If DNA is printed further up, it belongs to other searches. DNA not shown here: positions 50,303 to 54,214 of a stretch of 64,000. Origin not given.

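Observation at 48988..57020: Five-gene operon: acyl-AMP ligase, carrier protein, MacB-type ABC exporter and stand-alone condensation-domain enzyme; candidate undescribed envelope acylation / lipid-conjugate export system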

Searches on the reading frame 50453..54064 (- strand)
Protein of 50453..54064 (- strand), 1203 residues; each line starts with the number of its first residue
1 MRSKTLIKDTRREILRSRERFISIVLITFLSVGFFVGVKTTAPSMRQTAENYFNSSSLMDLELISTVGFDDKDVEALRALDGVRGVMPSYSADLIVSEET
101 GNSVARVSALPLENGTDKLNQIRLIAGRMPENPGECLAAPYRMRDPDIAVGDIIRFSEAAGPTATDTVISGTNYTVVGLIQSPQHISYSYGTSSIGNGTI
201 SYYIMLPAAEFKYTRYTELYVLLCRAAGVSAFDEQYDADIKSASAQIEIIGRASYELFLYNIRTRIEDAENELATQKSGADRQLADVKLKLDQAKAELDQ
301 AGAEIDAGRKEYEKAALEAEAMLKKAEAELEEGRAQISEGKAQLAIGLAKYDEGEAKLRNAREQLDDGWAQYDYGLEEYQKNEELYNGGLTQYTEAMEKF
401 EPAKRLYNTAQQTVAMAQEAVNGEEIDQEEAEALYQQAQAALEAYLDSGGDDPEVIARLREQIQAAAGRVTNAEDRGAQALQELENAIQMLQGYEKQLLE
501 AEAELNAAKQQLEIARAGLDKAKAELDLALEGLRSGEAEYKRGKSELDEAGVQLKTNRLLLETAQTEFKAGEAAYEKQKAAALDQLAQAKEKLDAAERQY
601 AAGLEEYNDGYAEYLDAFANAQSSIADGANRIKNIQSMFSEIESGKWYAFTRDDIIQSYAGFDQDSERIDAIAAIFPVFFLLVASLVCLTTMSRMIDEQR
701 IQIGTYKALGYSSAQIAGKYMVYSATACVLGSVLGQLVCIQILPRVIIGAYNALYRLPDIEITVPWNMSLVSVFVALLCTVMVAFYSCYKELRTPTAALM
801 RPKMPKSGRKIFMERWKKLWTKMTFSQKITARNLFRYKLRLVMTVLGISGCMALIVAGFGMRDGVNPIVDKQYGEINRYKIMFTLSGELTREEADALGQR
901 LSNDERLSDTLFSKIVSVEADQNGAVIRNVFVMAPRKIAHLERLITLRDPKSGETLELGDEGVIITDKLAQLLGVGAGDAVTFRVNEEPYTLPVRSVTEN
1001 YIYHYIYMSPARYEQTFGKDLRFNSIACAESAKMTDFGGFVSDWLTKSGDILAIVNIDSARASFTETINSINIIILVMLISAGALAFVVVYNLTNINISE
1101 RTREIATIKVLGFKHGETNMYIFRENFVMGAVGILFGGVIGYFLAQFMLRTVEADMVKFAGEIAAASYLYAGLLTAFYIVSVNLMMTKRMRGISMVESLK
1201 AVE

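Call 3: search_protein_families(library=pfam, proteins=[window:50453-54064:-], max_evalue=0.01)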
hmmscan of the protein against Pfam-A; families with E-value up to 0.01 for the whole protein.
window:50453-54064:- (1203 aa): 1 family
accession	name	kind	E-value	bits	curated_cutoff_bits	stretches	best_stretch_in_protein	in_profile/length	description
PF02687.27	FtsX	-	4.4e-29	101.4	25.5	2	675-793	2-117/120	FtsX-like permease C-terminal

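Call 4: search_protein_families(library=ncbifam, proteins=[window:50453-54064:-], max_evalue=0.01)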
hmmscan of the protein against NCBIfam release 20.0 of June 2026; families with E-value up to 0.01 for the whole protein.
window:50453-54064:- (1203 aa): 10 families
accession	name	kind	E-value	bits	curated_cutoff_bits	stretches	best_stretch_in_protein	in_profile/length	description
TIGR02212.1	lolCE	equivalog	1.5e-08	34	362.45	0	922-994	107-176/411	lipoprotein-releasing ABC transporter permease subunit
NF008076.0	PRK10814.1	exception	4.3e-06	26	473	1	681-784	275-384/399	lipoprotein-releasing ABC transporter permease subunit LolC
TIGR02168.1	SMC_prok_B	equivalog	1.4e-05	23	567.35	1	403-639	244-500/1181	chromosome segregation protein SMC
TIGR03434.1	ADOP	subfamily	4.7e-05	21.7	622.3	1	1055-1160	658-770/803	ADOP family duplicated permease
NF045487.1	ASRP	equivalog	5.6e-05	21.9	300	1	461-612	121-273/593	archaea-specific SMC-related protein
NF008357.0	PRK11146.1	exception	0.00029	19.8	439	0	1072-1146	270-343/414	lipoprotein-releasing ABC transporter permease subunit LolE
TIGR02169.1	SMC_prok_A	equivalog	0.00039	18.2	729.4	0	261-373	390-501/1165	chromosome segregation protein SMC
NF038350.1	taxis_HmpF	equivalog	0.00099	17.6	200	0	270-465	116-306/553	pilus motility taxis protein HmpF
TIGR04523.1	Mplasa_alph_rch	subfamily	0.0017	16.3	270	1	479-642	496-657/745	helix-rich protein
TIGR02213.1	lolE_release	exception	0.0023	16.9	540.35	0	655-741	251-337/411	lipoprotein-releasing ABC transporter permease subunit LolE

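Call 40: search_solved_structures(query=window:50453-54064:-, max_evalue=1)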
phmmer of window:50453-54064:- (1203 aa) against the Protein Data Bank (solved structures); distinct sequences matched with E-value up to 1: 10.
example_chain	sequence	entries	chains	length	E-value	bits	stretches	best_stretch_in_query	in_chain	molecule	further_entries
9o9x_C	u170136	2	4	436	6.5e-05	24.1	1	560-741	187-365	ABC transporter permease YtrF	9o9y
9rli_E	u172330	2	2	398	0.0053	17.8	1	934-1150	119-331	Lipoprotein-releasing system transmembrane protein LolE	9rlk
7arh_C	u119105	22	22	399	0.016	16.2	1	679-789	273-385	Lipoprotein-releasing ABC transporter permease subunit LolC | Lipo-releasing system transmembrane protein lolC | Lipoprotein-releasing system transmembrane prot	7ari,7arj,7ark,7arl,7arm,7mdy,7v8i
7mdx_A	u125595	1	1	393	0.021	15.8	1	679-781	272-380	Lipoprotein-releasing system transmembrane protein LolC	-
5gko_A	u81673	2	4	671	0.062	14.3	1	1051-1178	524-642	Macrolide export ATP-binding/permease protein MacB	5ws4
5z79_A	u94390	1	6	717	0.13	13.2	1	320-373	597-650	Hydroxymethyldihydropterin pyrophosphokinase-dihydropteroate synthase, putative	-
7mdx_B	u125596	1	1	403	0.54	11.2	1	1068-1150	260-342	Lipoprotein-releasing system transmembrane protein LolE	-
7arh_E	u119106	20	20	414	0.57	11.1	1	1069-1149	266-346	Lipoprotein-releasing system transmembrane protein LolE | Lipoprotein transporter subunit LolE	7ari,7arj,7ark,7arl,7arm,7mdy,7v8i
8i6o_A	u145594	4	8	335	0.81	10.6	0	1086-1162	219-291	Cell division protein FtsX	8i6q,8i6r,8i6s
2gl2_A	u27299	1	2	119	0.84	10.5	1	261-341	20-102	adhesion A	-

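Call 45: find_homologous_proteins(query=window:50453-54064:-, max_evalue=1e-10)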
Query window:50453-54064:- (1203 aa): 494 proteins with E <= 1e-10 among 8000 candidates; the best 120 are listed.
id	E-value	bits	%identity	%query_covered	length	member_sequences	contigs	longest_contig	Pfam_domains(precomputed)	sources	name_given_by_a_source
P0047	0.0e+0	1925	73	100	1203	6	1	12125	PF02687.28,PF12704.15,PF24161.2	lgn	-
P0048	0.0e+0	1904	72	100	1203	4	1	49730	PF02687.28,PF12704.15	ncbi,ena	-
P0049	0.0e+0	1902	72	100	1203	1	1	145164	PF02687.28,PF12704.15,PF24161.2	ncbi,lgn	ncbi:MAG: FtsX-like permease family protein [Bacillota bacterium]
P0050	0.0e+0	1881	71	100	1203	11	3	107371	PF02687.28,PF12704.15,PF24161.2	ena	-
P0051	0.0e+0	1880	71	100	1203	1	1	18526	PF02687.28,PF12704.15,PF24161.2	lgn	-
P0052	0.0e+0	1875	71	100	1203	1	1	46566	PF02687.28,PF12704.15,PF24161.2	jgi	jgi:putative ABC transport system permease protein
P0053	0.0e+0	1854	70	100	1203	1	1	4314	PF02687.28,PF28256.1,PF12704.15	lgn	-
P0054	0.0e+0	1853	70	100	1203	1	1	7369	PF02687.28,PF12704.15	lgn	-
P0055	0.0e+0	1853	70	100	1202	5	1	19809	PF02687.28,PF12704.15,PF24161.2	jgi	jgi:putative ABC transport system permease protein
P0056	0.0e+0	1846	69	100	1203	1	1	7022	PF02687.28,PF12704.15,PF24161.2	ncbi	-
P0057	0.0e+0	1836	69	100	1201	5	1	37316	PF02687.28,PF12704.15,PF24161.2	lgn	-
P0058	0.0e+0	1836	70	100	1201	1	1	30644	PF02687.28,PF12704.15,PF24161.2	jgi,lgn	-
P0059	0.0e+0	1825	70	100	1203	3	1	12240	PF02687.28,PF12704.15,PF24161.2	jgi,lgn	-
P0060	0.0e+0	1773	68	100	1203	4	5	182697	PF02687.28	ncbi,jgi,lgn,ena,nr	ncbi:MAG: Chromosome partition protein Smc [Firmicutes bacterium ADurb.Bin248]|nr:MAG: Chromosome pa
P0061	0.0e+0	1042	43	100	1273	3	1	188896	PF02687.28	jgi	jgi:putative ABC transport system permease protein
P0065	9.0e-288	976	41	98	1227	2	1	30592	PF02687.28,PF12704.15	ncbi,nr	ncbi:MAG: ABC transporter permease [Lachnospiraceae bacterium]|nr:ABC transporter permease [Lachnosp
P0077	1.2e-224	767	36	100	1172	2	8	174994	PF02687.28,PF07926.18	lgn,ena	-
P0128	1.0e-196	674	33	100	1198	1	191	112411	PF02687.28,PF12704.15,PF27881.1,PF24161.2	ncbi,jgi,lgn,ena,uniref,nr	ncbi:FtsX-like permease family protein [[Ruminococcus] lactaris]|uniref:ABC transporter permease n=1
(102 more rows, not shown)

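Call 46: find_encoding_contigs(protein=P0128, flank=8000, max_places=1)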
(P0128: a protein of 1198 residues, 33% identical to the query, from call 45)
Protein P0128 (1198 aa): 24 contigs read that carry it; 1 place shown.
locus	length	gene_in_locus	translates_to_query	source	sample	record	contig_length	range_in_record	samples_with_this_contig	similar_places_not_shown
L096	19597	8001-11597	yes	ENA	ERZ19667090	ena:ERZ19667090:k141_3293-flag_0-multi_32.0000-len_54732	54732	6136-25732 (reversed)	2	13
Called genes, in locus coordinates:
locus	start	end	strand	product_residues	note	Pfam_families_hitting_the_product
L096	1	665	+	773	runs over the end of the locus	PF14498:Glyco_hyd_65N_2, PF22124:Glyco_hydro_95_cat, PF21307:Glyco_hydro_95_C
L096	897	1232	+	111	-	PF03551:PadR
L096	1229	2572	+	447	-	PF01098:FTSW_RODA_SPOVE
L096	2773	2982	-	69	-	-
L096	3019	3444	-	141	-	PF00583:Acetyltransf_1, PF13673:Acetyltransf_10, PF13508:Acetyltransf_7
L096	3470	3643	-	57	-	-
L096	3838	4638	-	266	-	PF00795:CN_hydrolase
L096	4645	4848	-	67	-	-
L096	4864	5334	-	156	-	PF00583:Acetyltransf_1, PF13673:Acetyltransf_10, PF13508:Acetyltransf_7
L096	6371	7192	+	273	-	PF00882:Zn_dep_PLPC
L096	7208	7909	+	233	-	PF02463:SMC_N (faint), PF00005:ABC_tran, PF13304:AAA_21 (faint)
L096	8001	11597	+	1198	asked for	PF12704:MacB_PCD (weak), PF24161:CCDC39, PF27881:CRWN_N (faint), PF02687:FtsX, PF12704:MacB_PCD (weak), PF02687:FtsX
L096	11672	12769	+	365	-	PF13450:NAD_binding_8, PF03275:GLF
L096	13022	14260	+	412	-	-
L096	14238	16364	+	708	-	PF19077:Big_13 (faint), PF13750:Big_3_3 (faint), PF09136:Glucodextran_B (faint), PF15418:DUF4625 (faint)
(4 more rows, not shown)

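Call 47: find_encoding_contigs(protein=P0065, flank=8000, max_places=1)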
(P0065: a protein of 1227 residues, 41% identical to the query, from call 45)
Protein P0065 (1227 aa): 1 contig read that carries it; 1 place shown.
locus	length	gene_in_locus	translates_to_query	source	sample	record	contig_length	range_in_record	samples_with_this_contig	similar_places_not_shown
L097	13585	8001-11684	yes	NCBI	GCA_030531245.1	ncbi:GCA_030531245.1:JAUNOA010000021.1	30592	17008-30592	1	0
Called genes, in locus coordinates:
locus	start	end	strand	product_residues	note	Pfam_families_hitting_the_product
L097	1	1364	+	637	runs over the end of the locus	PF00501:AMP-binding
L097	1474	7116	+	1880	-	PF02368:Big_2 (weak), PF14200:RicinB_lectin_2 (weak)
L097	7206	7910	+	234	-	PF02463:SMC_N (faint), PF00005:ABC_tran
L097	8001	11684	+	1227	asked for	PF12704:MacB_PCD, PF02687:FtsX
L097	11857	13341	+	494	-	PF05738:Cna_B (faint)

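Call 48: find_encoding_contigs(protein=P0077, flank=8000, max_places=1)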
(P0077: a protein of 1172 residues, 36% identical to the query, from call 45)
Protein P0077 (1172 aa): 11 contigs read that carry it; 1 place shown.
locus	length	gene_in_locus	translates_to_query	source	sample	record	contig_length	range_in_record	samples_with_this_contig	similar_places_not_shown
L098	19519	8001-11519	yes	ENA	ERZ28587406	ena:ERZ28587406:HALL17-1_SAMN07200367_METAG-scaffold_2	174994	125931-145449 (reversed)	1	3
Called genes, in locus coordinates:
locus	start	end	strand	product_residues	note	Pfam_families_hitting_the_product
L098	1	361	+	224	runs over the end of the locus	PF03167:UDG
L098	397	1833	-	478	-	PF00587:tRNA-synt_2b, PF03129:HGTP_anticodon, PF09180:ProRS-C_1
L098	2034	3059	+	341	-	PF13379:NMT1_2, PF09084:NMT1, PF12974:Phosphonate-bd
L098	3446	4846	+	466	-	PF00668:Condensation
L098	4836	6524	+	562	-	PF00501:AMP-binding, PF23562:AMP-binding_C_3 (weak)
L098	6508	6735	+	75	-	PF00550:PP-binding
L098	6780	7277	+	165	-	PF01648:ACPS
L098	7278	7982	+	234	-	PF00005:ABC_tran, PF13304:AAA_21 (faint), PF02463:SMC_N (weak)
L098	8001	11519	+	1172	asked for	PF07926:TPR_MLP1_2 (faint), PF02687:FtsX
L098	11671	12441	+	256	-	PF00005:ABC_tran, PF13304:AAA_21 (faint)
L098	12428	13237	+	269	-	PF00528:BPD_transp_1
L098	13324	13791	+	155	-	-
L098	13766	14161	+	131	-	PF00892:EamA, PF08627:CRT-like (weak)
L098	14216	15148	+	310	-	PF13529:Peptidase_C39_2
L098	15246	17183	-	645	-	PF02824:TGS, PF07973:tRNA_SAD, PF00587:tRNA-synt_2b, PF03129:HGTP_anticodon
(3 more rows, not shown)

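Call 67: find_related_loci(query=A4, collection=genome_contigs, flank=9000)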
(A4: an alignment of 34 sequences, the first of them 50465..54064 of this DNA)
Query A4 (1200 aa) in genome_contigs; peptide patterns used: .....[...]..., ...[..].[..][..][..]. (x = any residue, [..] = any of these).
600 stretches matched a pattern (row limit reached: there are more); 594 encode a relative of the query (tblastn E <= 1e-3); the best 80 are kept; 80 distinct loci.
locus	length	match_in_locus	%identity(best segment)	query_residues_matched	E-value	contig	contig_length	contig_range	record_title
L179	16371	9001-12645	41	1-1200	0e+0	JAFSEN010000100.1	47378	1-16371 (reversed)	MAG: Oscillospiraceae bacterium isolate RGIG3070 Goat_Rectum-5__c606314, whole genome shotgun sequence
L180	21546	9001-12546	35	3-1200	0e+0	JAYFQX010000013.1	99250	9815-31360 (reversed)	MAG: Christensenella sp. isolate CA_43 c_CA_000000060944, whole genome shotgun sequence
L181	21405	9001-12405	36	3-1200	0e+0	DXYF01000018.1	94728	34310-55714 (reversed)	MAG TPA_asm: Clostridiales bacterium isolate HRGM_Genome_3866 HRGM_Genome_3866_18, whole genome shotgun sequence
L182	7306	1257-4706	36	3-1200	0e+0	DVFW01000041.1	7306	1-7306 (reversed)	MAG TPA_asm: Candidatus Scatavimonas merdigallinarum isolate ChiSjej1B19-3389 ChiSjej1B19M5__C240846_L7306_SRR6323093, w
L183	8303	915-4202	35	4-1200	0e+0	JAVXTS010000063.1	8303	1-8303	MAG: Eubacterium sp. isolate CGS6M4-bin58 NODE_8905_length_8303_cov_19.746120, whole genome shotgun sequence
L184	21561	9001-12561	35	3-1200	0e+0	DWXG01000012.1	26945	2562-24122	MAG TPA_asm: Candidatus Acutalibacter pullicola isolate CHK185-1770 CHK185__C13342_L26945_SAMEA5754829, whole genome sho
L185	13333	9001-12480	35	2-1200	0e+0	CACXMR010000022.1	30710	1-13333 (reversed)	MAG: uncultured Ruminococcus sp. isolate RUG11404 genome assembly, contig: RUG11404_asm_22, whole genome shotgun sequenc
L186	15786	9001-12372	34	2-1200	0e+0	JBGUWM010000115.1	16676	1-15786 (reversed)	MAG: Acutalibacteraceae bacterium isolate ruminal_MAG_77 ruminal_MAG_77_contig_0115, whole genome shotgun sequence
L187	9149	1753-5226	34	3-1200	0e+0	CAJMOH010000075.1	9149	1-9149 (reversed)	TPA_asm: uncultured bacterium isolate ERR1430498-bin.2 genome assembly, contig: NODE_5009_length_9149_cov_14.876732, who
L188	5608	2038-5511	34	1-1200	0e+0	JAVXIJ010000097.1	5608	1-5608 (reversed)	MAG: Christensenella sp. isolate CGS5Y4-bin54 NODE_12049_length_5608_cov_9.967405, whole genome shotgun sequence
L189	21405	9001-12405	34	3-1200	0e+0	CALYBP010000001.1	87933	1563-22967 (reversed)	MAG: uncultured Ruminococcus sp. isolate BRZ_PQ__bin62 genome assembly, contig: BRZ_PQ__NODE_428_length_87933_cov_14.043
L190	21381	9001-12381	33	1-1200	0e+0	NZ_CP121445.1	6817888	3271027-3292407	Anaerocolumna sp. AGMB13025 chromosome, complete genome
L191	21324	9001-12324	34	4-1200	0e+0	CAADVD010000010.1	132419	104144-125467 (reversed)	MAG TPA_asm: Ruminococcaceae bacterium, isolate HGM13330, WGS project CAADVD010000000 data, contig: ERS235610_28_k99_260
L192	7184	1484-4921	34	6-1200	0e+0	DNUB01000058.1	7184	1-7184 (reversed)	MAG TPA_asm: Oscillospiraceae bacterium isolate UBA11956 contig_50435, whole genome shotgun sequence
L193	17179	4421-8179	33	1-1200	0e+0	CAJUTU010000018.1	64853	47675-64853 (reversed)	MAG: uncultured Lachnospiraceae bacterium isolate MGBC166500 genome assembly, contig: MGBC166500.18, whole genome shotgu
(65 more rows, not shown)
